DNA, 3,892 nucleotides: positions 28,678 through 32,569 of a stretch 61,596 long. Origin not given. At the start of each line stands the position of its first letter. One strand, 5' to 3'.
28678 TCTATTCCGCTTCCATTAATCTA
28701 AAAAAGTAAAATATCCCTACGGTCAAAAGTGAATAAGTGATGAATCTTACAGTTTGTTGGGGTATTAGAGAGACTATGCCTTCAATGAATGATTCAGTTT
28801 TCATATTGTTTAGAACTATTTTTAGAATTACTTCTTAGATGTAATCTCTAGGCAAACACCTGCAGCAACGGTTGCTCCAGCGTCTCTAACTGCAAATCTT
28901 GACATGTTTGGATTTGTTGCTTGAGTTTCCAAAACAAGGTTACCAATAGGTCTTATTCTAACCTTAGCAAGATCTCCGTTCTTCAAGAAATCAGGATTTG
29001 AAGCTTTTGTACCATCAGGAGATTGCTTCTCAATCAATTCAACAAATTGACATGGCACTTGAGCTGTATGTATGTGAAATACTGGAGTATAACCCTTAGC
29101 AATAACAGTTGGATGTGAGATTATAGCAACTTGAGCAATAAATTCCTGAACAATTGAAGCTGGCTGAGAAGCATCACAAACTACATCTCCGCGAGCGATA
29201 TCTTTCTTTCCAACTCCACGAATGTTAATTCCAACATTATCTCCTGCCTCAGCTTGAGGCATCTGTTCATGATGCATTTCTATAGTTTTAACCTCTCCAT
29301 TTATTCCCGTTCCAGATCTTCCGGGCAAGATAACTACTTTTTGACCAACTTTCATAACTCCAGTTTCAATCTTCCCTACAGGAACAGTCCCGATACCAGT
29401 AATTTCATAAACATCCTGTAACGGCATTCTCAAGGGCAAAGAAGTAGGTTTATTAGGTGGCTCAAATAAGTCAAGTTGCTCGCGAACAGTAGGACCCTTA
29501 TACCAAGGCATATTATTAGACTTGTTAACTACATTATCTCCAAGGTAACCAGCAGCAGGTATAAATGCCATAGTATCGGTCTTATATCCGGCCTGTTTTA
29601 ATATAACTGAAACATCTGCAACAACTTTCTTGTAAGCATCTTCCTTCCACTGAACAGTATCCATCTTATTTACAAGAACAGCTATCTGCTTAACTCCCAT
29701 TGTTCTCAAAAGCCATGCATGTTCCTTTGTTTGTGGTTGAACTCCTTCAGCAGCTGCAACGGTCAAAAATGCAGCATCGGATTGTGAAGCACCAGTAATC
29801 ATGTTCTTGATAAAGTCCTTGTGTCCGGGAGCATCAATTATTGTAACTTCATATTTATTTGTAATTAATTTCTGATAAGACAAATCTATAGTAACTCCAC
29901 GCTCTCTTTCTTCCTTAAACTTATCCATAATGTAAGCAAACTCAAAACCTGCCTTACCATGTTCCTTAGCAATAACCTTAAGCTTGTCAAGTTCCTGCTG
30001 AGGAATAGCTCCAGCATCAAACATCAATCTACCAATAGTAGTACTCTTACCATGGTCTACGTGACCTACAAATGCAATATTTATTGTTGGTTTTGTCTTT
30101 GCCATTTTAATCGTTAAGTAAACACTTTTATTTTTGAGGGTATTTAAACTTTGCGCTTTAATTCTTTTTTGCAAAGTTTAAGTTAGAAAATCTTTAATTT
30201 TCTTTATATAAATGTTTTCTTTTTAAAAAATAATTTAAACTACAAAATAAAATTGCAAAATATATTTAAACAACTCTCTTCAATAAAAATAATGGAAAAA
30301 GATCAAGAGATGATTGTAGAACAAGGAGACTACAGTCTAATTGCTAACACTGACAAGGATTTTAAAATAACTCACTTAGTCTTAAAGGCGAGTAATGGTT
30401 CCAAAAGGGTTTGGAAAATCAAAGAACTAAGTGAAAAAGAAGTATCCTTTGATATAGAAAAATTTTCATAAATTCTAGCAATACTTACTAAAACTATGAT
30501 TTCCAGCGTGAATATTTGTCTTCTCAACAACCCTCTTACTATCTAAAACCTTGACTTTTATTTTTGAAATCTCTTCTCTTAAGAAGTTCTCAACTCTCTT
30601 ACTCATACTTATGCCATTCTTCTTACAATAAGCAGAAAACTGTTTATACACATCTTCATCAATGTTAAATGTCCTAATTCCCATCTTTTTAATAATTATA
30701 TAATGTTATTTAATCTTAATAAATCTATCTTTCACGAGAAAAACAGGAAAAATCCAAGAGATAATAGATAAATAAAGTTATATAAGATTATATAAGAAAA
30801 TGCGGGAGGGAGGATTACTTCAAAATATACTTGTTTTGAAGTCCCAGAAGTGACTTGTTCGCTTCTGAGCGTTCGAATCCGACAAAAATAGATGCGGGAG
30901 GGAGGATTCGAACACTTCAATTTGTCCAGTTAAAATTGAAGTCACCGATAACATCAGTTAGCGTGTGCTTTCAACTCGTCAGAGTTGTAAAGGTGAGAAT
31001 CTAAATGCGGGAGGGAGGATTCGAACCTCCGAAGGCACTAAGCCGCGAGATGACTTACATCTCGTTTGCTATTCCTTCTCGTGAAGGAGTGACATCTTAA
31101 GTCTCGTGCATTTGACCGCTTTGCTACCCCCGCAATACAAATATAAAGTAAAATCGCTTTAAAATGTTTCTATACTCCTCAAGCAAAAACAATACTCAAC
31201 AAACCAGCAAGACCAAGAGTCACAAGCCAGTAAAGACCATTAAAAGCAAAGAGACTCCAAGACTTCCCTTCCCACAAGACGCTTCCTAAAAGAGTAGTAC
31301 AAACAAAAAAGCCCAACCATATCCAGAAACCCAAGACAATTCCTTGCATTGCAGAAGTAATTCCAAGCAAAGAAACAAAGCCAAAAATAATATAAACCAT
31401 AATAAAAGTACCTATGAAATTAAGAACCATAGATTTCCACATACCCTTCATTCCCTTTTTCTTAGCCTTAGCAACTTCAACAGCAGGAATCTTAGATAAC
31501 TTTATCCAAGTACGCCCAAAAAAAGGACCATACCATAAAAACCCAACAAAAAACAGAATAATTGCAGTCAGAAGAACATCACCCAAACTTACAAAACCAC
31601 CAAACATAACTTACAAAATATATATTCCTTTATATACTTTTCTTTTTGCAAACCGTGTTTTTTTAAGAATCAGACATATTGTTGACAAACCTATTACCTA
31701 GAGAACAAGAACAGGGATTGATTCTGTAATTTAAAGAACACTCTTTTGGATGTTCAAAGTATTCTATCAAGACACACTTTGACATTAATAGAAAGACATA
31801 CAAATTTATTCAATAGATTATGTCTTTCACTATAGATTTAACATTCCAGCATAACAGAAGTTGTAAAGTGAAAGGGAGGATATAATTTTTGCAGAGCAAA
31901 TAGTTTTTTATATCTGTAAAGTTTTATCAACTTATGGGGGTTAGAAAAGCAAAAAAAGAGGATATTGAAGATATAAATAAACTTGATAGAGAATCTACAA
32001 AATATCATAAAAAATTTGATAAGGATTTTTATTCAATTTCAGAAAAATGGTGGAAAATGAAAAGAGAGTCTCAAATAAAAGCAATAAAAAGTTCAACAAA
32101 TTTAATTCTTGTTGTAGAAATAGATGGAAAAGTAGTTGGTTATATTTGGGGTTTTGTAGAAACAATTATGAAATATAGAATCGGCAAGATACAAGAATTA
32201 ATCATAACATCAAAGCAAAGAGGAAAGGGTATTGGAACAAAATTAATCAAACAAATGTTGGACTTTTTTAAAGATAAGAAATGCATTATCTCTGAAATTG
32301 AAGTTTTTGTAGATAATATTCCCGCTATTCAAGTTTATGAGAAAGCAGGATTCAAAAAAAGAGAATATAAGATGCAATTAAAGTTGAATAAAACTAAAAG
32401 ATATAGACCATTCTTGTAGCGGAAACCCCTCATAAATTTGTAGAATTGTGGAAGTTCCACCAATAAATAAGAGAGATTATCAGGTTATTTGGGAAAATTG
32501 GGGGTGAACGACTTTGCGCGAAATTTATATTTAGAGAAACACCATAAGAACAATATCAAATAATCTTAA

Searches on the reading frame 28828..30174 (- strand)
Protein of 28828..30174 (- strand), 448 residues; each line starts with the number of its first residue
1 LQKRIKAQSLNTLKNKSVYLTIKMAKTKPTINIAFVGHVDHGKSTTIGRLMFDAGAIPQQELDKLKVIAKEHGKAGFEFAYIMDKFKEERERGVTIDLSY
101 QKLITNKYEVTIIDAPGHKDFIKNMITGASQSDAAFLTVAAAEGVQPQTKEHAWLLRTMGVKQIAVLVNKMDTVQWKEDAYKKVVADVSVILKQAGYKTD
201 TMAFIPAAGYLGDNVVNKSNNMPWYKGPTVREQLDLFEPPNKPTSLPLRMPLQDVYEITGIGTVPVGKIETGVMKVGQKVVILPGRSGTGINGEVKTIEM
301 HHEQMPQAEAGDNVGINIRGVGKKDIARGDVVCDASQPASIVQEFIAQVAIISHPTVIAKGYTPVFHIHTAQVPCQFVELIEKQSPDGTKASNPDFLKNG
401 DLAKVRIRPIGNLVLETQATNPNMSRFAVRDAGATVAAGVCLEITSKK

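Call 8: search_protein_families(library=pfam, max_evalue=0.001, proteins=[window:28828-30174:-])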
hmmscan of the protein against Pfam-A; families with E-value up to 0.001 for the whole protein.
window:28828-30174:- (448 aa): 5 families
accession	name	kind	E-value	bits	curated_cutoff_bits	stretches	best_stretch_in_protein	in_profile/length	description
PF00009.33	GTP_EFTU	-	5.7e-53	179.7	26.5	1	28-216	1-176/188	Elongation factor Tu GTP binding domain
PF22594.2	GTP-eEF1A_C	-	5.3e-26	91.4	27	1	344-441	1-100/101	GTP-eEF1A C-terminal domain-like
PF03143.23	GTP_EFTU_D3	-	1.2e-25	90.3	27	1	341-444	4-105/106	Elongation factor Tu C-terminal domain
PF03144.31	GTP_EFTU_D2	-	2.6e-19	69.9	30.3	1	262-333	1-73/73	Elongation factor Tu domain 2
PF01926.29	MMR_HSR1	-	2e-06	28.3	21.9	0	85-170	23-113/113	50S ribosome-binding GTPase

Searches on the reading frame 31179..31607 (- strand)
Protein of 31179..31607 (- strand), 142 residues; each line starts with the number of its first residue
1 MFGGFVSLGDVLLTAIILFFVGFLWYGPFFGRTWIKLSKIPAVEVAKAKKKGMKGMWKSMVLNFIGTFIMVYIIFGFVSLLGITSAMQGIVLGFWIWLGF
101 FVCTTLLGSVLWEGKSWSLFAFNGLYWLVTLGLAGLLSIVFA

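Call 31: search_protein_families(library=pfam, max_evalue=0.001, proteins=[window:31179-31607:-])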
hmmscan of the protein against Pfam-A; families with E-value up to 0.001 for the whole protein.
window:31179-31607:- (142 aa): 1 family
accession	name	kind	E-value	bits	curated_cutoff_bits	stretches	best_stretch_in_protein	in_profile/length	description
PF08570.15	DUF1761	-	5.5e-25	88.5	31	1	11-136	3-120/123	Protein of unknown function (DUF1761)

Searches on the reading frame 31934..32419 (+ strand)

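Call 31: search_protein_families(library=pfam, max_evalue=0.001, proteins=[window:31934-32419:+])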
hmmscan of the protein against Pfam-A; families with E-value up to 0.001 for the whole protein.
window:31934-32419:+ (161 aa): 7 families
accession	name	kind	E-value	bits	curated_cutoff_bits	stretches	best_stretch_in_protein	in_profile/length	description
PF00583.31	Acetyltransf_1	-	3.2e-18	66.5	20.7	1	40-140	27-116/116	Acetyltransferase (GNAT) family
PF13508.13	Acetyltransf_7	-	2.4e-13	50.7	27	1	57-142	4-84/84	Acetyltransferase (GNAT) domain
PF13673.13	Acetyltransf_10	-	9.4e-13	48.7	23.6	1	43-143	18-110/128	Acetyltransferase (GNAT) domain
PF13302.13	Acetyltransf_3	-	2e-07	32.2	25.4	1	3-141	4-138/138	Acetyltransferase (GNAT) domain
PF13420.13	Acetyltransf_4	-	2.3e-07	31.4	24.3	1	4-143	2-137/155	Acetyltransferase (GNAT) domain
PF08445.16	FR47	-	1.4e-06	28.6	22.1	1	78-144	16-81/86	FR47-like protein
PF13523.12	Acetyltransf_8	-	0.00074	19.6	27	0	92-143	88-140/145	Acetyltransferase (GNAT) domain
